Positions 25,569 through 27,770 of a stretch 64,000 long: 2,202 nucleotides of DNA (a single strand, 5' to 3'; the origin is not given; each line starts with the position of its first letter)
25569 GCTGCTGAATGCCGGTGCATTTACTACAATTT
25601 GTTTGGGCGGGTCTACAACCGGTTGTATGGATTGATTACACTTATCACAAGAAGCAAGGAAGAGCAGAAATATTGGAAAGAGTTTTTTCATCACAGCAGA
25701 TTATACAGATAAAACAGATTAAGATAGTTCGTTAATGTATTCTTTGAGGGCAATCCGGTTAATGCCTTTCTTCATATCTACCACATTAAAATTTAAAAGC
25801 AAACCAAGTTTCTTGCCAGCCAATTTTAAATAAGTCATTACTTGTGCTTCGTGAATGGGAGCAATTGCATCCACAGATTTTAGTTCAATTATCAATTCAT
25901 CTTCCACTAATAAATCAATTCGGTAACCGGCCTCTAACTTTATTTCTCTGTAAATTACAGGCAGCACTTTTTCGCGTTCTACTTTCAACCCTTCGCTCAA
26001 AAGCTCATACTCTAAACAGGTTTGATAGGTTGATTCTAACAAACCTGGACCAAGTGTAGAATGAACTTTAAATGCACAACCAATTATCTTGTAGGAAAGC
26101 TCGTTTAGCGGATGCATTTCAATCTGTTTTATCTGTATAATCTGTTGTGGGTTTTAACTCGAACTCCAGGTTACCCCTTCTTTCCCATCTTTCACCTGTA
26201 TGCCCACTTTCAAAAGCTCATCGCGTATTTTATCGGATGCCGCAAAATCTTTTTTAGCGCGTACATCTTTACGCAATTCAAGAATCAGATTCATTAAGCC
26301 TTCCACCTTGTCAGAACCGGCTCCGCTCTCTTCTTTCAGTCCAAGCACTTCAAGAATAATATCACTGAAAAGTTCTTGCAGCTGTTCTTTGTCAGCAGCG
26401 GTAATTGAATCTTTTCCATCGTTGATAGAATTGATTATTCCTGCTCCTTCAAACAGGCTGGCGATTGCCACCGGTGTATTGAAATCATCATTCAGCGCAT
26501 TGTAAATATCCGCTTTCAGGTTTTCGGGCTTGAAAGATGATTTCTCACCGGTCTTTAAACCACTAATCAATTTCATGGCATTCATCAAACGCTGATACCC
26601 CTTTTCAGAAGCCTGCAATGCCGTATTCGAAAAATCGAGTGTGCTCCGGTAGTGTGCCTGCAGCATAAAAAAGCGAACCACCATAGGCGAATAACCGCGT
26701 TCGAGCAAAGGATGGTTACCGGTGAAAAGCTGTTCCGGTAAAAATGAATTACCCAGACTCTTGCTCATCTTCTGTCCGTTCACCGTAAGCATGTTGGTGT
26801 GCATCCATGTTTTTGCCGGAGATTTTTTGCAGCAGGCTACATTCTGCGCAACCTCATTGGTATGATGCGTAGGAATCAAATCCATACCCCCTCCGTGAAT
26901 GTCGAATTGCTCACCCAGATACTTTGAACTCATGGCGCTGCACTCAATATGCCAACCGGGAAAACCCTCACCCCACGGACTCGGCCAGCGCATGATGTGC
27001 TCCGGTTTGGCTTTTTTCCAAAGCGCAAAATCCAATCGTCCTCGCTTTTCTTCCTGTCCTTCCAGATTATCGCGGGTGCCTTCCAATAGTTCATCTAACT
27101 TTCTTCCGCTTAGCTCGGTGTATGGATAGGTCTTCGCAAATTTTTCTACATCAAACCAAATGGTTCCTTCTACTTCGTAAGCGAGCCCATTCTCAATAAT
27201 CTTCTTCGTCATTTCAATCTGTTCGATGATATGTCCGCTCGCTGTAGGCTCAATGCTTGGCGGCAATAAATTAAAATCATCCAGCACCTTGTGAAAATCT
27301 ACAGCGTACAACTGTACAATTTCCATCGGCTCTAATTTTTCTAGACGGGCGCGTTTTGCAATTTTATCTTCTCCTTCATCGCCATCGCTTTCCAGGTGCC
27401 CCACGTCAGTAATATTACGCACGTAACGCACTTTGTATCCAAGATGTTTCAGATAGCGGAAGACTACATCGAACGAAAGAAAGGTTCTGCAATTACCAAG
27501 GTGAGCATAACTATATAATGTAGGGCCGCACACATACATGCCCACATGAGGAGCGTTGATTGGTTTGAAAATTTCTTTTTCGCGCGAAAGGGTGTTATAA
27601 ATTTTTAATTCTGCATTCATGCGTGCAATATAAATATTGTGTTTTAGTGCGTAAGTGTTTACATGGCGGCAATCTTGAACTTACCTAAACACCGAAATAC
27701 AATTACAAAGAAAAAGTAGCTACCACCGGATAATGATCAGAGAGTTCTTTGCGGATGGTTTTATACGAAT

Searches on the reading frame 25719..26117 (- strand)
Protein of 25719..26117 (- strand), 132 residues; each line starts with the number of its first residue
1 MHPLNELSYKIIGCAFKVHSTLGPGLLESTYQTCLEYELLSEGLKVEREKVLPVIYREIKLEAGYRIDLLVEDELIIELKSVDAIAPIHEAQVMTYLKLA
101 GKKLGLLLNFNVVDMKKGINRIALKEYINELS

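Call 9: search_protein_families(library=pfam, proteins=[window:25719-26117:-], max_evalue=0.01)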
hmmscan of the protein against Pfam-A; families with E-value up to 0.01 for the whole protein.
window:25719-26117:- (132 aa): 1 family
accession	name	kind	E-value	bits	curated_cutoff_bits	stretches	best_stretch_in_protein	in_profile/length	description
PF13366.12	PDDEXK_3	-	7.7e-45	152.5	22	1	6-122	2-117/117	PD-(D/E)XK nuclease superfamily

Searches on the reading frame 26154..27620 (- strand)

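Call 9: search_protein_families(library=pfam, proteins=[window:26154-27620:-], max_evalue=0.01)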
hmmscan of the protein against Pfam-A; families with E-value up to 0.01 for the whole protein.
window:26154-27620:- (488 aa): 6 families
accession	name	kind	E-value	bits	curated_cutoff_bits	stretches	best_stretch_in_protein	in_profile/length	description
PF01406.26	tRNA-synt_1e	-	8.5e-98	327.9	27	1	18-338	2-299/301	tRNA synthetases class I (C) catalytic domain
PF09190.17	DALR_2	-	2e-10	41.5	22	1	373-428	3-55/57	DALR domain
PF09334.17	tRNA-synt_1g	-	1.4e-09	37.7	20.1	1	38-160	13-126/391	tRNA synthetases class I (M)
PF23493.1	CysS_C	-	1.1e-05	25.8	23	1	445-485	10-50/51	Cysteinyl-tRNA ligase anticodon binding domain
PF00133.28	tRNA-synt_1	-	0.0001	21.6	22.7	1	240-329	330-412/414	tRNA synthetases class I (I, L, M and V)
PF01921.24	tRNA-synt_1f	-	0.00013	21.4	27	0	244-356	240-341/360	tRNA synthetases class I (K)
